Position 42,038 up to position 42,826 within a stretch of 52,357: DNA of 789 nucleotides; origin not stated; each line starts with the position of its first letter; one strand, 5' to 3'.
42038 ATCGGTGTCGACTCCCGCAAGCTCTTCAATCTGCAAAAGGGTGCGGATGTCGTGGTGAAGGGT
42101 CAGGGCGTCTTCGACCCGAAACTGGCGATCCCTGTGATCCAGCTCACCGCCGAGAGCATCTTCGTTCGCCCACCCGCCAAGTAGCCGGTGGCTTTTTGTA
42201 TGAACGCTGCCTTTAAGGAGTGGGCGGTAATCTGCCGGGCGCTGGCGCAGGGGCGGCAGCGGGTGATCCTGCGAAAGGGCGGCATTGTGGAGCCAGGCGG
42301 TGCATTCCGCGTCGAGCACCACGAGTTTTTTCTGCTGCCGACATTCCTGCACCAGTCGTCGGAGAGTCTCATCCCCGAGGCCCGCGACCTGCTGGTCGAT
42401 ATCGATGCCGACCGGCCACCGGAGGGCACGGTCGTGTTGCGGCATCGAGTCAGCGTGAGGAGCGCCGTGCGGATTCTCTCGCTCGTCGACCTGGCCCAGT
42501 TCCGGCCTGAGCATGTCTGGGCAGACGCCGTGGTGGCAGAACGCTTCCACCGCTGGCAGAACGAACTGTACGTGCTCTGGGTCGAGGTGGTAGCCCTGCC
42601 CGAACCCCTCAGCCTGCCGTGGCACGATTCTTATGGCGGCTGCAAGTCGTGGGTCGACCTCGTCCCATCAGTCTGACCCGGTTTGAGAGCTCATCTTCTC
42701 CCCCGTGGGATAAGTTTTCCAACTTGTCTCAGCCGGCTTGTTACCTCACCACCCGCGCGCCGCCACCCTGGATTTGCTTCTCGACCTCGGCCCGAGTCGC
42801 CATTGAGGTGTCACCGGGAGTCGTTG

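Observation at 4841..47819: Strongly polarised REP-like hairpin family marking strand-switch junctions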

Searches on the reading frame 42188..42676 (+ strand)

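Call 14: search_protein_families(library=pfam, proteins=[window:42188-42676:+])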
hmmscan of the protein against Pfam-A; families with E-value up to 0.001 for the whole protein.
window:42188-42676:+ (162 aa): 1 family
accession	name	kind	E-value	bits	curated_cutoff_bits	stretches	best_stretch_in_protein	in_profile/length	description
PF08819.17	DUF1802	-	6.7e-44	150.2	25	1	8-159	1-152/174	Domain of unknown function (DUF1802)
